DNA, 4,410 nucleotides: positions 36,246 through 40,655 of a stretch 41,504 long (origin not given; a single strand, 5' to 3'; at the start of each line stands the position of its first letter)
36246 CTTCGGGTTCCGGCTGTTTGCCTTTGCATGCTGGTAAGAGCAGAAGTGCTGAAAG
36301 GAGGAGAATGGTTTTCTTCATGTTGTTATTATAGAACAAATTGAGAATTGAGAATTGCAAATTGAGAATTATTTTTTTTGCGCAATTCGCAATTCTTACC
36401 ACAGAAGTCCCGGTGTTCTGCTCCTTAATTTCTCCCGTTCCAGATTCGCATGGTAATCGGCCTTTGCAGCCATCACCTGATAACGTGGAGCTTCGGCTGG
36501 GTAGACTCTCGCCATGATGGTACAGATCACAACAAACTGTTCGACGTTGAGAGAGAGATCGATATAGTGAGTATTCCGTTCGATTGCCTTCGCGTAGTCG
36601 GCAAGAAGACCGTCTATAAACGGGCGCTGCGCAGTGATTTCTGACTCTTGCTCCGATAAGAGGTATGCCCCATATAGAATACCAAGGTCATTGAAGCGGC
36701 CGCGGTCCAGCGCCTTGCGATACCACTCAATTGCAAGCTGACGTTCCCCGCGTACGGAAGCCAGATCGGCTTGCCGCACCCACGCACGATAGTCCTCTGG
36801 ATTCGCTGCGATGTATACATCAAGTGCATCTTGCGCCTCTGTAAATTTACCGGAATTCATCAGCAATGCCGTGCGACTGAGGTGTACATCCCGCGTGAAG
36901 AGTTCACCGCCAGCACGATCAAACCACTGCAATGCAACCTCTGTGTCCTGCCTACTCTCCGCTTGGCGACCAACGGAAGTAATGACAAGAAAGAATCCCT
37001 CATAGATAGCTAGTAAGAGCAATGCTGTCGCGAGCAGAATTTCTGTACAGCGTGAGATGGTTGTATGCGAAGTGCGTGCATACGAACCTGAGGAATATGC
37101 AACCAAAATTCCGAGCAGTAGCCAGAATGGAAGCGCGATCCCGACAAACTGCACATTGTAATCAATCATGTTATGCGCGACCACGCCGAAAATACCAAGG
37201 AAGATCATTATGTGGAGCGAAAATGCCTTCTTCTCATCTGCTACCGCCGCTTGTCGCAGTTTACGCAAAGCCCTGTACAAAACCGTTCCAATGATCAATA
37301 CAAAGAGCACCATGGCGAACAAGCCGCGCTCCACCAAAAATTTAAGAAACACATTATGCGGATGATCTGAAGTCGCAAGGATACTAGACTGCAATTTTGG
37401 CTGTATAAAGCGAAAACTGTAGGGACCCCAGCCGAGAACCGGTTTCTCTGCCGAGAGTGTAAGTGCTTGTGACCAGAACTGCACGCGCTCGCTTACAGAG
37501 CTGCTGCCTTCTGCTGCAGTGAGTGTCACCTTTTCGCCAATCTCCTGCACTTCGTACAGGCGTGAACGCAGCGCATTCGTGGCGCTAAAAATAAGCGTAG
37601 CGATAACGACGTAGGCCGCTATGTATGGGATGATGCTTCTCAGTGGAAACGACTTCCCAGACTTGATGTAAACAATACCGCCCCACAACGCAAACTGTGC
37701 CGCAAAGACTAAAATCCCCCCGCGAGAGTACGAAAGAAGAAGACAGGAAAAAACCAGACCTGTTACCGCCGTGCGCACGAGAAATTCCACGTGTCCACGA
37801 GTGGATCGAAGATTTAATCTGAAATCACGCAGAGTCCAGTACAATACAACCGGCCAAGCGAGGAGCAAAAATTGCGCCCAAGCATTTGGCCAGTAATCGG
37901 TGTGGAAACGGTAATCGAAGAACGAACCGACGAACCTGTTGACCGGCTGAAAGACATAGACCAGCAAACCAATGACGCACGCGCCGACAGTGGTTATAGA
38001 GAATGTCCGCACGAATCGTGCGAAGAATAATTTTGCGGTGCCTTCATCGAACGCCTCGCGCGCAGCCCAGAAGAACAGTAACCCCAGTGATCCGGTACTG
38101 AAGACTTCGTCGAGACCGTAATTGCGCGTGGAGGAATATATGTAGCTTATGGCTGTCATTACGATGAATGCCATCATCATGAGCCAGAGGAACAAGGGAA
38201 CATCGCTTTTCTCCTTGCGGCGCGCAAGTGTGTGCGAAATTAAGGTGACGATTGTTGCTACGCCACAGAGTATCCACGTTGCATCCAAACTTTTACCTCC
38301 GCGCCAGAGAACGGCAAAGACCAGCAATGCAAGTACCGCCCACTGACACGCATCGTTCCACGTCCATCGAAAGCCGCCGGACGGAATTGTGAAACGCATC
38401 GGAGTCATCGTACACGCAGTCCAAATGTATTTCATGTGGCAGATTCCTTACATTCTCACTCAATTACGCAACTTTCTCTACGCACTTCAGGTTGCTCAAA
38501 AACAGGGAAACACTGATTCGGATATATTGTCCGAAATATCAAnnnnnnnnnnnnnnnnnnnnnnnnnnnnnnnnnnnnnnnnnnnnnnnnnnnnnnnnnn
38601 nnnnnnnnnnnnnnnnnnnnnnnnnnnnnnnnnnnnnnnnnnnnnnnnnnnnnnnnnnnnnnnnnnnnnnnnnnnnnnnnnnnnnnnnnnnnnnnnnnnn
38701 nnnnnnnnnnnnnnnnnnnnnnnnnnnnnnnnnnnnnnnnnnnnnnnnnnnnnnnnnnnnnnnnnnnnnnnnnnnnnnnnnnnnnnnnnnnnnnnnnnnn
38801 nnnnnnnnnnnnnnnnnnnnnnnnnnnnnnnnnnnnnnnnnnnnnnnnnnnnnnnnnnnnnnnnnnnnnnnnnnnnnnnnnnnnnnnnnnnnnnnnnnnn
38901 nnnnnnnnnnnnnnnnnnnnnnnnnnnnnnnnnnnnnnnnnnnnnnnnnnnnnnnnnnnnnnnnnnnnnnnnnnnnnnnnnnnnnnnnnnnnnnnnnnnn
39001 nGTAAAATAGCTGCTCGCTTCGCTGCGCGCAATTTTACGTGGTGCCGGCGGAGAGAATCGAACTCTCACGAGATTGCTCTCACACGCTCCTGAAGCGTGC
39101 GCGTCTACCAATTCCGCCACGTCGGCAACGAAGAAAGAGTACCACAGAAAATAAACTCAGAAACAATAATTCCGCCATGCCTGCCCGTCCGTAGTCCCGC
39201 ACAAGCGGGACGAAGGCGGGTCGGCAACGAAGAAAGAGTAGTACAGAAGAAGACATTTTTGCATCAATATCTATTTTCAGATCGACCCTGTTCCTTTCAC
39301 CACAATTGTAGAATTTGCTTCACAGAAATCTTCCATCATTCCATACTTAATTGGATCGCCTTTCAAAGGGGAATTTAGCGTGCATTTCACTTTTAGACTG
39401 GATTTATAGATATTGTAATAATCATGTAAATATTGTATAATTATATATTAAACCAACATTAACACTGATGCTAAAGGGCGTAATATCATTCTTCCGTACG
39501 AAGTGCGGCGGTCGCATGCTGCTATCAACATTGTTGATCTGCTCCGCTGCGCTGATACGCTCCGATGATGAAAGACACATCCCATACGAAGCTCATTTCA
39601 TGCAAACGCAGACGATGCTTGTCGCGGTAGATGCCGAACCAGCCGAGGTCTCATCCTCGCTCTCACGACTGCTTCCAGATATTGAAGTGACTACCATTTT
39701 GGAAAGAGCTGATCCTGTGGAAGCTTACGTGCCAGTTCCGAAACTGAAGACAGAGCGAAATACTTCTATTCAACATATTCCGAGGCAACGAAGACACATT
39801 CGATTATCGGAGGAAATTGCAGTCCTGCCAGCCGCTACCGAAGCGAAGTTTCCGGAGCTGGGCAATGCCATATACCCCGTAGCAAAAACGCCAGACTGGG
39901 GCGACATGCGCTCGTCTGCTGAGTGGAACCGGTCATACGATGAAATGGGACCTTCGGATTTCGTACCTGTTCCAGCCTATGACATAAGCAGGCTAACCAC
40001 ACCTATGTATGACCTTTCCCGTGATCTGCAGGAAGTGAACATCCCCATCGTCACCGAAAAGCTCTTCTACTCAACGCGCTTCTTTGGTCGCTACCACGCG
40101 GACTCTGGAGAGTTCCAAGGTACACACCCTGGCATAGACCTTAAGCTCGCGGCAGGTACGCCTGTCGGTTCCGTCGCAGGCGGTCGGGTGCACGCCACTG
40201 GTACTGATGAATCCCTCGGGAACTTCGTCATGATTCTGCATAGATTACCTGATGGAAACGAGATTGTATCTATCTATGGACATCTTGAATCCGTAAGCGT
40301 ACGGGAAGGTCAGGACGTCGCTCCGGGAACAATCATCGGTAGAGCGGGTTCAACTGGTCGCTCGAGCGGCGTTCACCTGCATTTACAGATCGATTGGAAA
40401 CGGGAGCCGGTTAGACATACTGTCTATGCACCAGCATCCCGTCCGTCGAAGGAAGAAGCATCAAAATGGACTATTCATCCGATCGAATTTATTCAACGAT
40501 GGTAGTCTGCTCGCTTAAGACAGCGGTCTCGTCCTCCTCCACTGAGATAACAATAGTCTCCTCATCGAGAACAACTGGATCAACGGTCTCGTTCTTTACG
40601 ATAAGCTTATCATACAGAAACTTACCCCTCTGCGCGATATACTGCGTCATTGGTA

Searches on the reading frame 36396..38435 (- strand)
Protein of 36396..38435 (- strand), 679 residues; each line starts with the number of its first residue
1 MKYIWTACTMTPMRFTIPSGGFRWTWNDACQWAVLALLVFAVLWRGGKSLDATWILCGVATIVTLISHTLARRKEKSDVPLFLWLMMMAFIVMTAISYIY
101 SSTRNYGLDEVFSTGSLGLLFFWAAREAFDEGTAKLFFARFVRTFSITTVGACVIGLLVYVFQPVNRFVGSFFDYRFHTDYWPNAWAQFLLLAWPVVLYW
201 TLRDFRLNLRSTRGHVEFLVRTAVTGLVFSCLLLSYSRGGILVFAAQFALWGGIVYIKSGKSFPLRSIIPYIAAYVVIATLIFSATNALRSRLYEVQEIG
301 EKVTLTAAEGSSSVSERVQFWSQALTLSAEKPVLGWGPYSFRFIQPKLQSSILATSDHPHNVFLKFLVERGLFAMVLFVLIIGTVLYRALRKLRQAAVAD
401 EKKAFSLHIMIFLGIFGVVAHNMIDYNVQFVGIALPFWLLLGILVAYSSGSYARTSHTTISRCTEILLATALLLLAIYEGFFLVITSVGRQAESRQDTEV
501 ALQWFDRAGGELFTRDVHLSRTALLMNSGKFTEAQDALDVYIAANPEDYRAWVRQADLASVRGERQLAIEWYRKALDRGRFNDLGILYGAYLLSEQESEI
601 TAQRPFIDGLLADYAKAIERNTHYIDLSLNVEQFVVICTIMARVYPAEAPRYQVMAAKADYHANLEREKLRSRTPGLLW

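Call 30: search_protein_families(library=pfam, proteins=[window:36396-38435:-], max_evalue=0.001)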
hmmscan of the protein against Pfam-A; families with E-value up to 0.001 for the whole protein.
window:36396-38435:- (679 aa): 3 families
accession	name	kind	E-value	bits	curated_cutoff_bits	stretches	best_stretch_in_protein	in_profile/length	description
PF04932.20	Wzy_C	-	1.4e-20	74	31.7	1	226-379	4-149/149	O-Antigen ligase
PF13432.12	TPR_16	-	9.6e-08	32.8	32.7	1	525-581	7-63/65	Tetratricopeptide repeat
PF13428.12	TPR_14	-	0.00016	22.5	23.5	0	517-558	3-44/44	Tetratricopeptide repeat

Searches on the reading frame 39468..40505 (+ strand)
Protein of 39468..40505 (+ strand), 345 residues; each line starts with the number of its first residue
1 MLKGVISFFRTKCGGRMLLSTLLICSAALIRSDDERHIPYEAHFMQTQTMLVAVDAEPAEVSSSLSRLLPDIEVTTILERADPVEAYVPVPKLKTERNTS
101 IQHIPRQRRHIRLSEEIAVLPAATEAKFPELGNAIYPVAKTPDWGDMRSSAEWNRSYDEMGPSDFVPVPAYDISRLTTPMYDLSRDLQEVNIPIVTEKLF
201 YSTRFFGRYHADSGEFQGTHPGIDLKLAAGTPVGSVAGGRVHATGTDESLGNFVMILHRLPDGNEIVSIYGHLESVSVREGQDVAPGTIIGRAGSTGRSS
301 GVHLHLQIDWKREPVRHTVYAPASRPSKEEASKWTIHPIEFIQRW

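Call 8: search_protein_families(library=pfam, proteins=[window:39468-40505:+], max_evalue=0.01)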
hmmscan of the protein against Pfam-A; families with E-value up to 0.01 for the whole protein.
window:39468-40505:+ (345 aa): 1 family
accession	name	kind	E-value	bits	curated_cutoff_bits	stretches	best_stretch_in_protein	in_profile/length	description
PF01551.29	Peptidase_M23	-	2.6e-25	88.9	28.7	1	219-315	2-94/96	Peptidase family M23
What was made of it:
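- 39468..40505 (+): M23 peptidase 'type 2': N-terminal TM segment, conserved pre-domain, and an M23 domain with an intact active site (HPGID, YGH, HLH). It is the conserved partner of the unit-bearing gene. Pfam (call 8).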

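Call 12: search_protein_families(library=phrogs, proteins=[window:39468-40505:+], max_evalue=0.01)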
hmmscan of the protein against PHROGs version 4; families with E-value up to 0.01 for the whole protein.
window:39468-40505:+ (345 aa): 26 families (the best 25 are shown)
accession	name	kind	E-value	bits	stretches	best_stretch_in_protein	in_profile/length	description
phrog_7767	-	other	2.1e-21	77.5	1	207-326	8-124/194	metallo-endopeptidase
phrog_6700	-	lysis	1.1e-18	66.7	1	209-314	2615-2717/2898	endolysin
phrog_14988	-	other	6.1e-17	63.2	1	216-314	29-132/272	peptidase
phrog_880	-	lysis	8.3e-13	49.5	1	214-308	26-119/435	endolysin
phrog_3578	-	lysis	1.3e-12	48.9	1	214-334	230-346/405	endolysin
phrog_4070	-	tail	3.9e-12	46.1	1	204-323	609-724/989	tail length tape measure protein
phrog_167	-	tail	4.3e-11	42.3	1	216-335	1213-1307/1555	tail length tape measure protein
phrog_1067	-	head and packaging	5.1e-11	42.8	1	207-309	749-845/991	minor head protein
phrog_37190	-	other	5.3e-11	43.4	1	205-309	127-226/244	peptidase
phrog_8537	-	unknown function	6.2e-11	43.2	1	208-313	4-105/384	-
phrog_16615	-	other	7.4e-11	42.5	1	219-312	418-508/529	peptidase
phrog_28672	-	other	1e-10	41.8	1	219-307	287-372/397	metallo-endopeptidase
phrog_10030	-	tail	5.4e-10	38.2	1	212-309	1906-2006/2105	tail length tape measure protein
phrog_23188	-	tail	1.7e-09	35.7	1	218-317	3160-3259/5002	tail length tape measure protein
phrog_3084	-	lysis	2.5e-09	37.7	1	218-311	22-118/468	endolysin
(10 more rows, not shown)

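Call 65: search_protein_families(library=ncbifam, proteins=[window:39468-40505:+], max_evalue=0.01)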
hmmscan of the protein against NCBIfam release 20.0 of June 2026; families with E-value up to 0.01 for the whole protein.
window:39468-40505:+ (345 aa): 14 families
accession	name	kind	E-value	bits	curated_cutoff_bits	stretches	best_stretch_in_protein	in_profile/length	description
NF008652.0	PRK11649.1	equivalog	1.3e-14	53.8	341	1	219-313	312-402/439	murein DD-endopeptidase MepM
NF052530.1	Heli_ShapePgp3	exception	1.4e-14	53.9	300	1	206-308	153-251/270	peptidoglycan metallopeptidase Pgp3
NF053825.1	PdgNdpepShyA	equivalog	9.3e-13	47.6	700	1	208-316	285-388/425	peptidoglycan DD-endopeptidase ShyA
NF052336.1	PdgHdaseHSB100310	equivalog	8.3e-12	45.1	500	1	209-313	47-146/316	peptidoglycan hydrolase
NF040883.1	amid_act_ActS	equivalog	1.7e-11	43.9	375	1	216-323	132-235/242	amidase activator ActS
NF053824.1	PdgNdpepShyC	equivalog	2.6e-11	43.1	700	1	208-307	285-379/429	peptidoglycan DD-endopeptidase ShyC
NF008123.1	PRK10871.1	equivalog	3.5e-11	43.1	311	1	216-322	261-363/365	murein hydrolase activator NlpD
NF050804.1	CellDivDipMCaul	equivalog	1.7e-10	40.3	900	1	221-309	529-614/634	cell division endopeptidase DipM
NF004799.0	PRK06148.1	subfamily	4.7e-09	34.8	1128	1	197-313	419-542/1015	hypothetical protein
NF052529.1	PG_M23_Pgp6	exception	5.1e-09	35.3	600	1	218-308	333-419/452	peptidoglycan metallopeptidase Pgp6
NF041208.1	celldiv_DipM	equivalog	1.2e-07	31.3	740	1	207-320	304-416/419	cell division endopeptidase DipM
NF053738.1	S2SprSpoIIQBc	equivalog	1.8e-07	31.1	250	1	222-312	124-214/232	stage II sporulation protein SpoIIQ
NF047755.1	LIC_10271_M23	exception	7.2e-06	25.9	180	1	220-293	117-186/207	LIC_10271 family cell wall hydrolase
NF047657.1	CellWlHdaseLepto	equivalog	0.0074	15.8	400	0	220-295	128-199/221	hypothetical protein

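Call 75: find_related_loci(query=A6, collection=metagenome_contigs, flank=6000)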
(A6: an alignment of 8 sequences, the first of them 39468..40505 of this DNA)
Query A6 (345 aa) in metagenome_contigs; peptide patterns used: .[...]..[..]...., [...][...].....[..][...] (x = any residue, [..] = any of these).
103 stretches matched a pattern; 34 encode a relative of the query (tblastn E <= 1e-3); 34 distinct loci.
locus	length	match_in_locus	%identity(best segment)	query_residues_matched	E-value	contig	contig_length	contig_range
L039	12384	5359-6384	50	6-345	5e-96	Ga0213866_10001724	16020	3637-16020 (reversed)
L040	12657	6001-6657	61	128-345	6e-94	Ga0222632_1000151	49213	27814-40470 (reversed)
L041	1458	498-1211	58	109-345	2e-99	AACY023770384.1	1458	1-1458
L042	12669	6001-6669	57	124-345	9e-81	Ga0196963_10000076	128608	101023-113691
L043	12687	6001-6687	51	114-342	9e-79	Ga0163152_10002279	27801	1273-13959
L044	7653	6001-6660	55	124-342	1e-73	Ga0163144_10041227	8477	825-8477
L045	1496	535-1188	52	128-345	2e-76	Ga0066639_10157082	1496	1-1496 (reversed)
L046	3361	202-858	50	128-345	3e-71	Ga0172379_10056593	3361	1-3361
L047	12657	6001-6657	51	128-345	7e-70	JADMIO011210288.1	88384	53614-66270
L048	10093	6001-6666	51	121-343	5e-68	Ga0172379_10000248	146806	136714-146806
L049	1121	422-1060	49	128-342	8e-71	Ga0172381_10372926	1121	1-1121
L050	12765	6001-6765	46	91-345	7e-66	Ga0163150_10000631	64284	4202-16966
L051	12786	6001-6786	42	91-345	5e-64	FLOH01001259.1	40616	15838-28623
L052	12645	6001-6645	49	131-345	2e-63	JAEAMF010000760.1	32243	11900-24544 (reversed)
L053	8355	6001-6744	43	109-343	2e-63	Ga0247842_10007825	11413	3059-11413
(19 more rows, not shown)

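Call 84: search_protein_families(library=pfam, proteins=[L039:6374-12034:-, L042:6754-11307:-], max_evalue=0.0001)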
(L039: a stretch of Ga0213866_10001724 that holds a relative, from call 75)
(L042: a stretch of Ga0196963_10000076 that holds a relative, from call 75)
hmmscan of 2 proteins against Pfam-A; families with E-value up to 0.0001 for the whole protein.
L039:6374-12034:- (1887 aa): 5 families
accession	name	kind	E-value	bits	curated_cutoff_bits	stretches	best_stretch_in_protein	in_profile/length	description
PF00353.25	HemolysinCabind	-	3e-42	142.6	23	8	1231-1265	1-35/36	RTX calcium-binding nonapeptide repeat (4 copies)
PF13385.13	Laminin_G_3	-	1.3e-39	136.2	27.6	2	1420-1586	1-151/151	Concanavalin A-like lectin/glucanases superfamily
PF13229.12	Beta_helix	-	6.9e-17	62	25.9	2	235-388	12-156/158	Right handed beta helix region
PF20009.4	GEVED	-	5.3e-13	50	24.4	1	1018-1092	1-77/78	GEVED domain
PF05048.19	NosD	-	2.6e-06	27.5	23.6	0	272-381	30-137/212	Periplasmic copper-binding protein (NosD)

L042:6754-11307:- (1518 aa): 3 families
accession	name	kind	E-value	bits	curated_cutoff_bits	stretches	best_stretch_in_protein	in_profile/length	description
PF13948.11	DUF4215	-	3.6e-49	165.3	27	7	318-360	5-46/47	Domain of unknown function (DUF4215)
PF02412.23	TSP_3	-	1.5e-38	130.6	25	9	672-707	1-36/36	Thrombospondin type 3 repeat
PF00353.25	HemolysinCabind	-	3.1e-25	88.2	23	4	1062-1096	2-36/36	RTX calcium-binding nonapeptide repeat (4 copies)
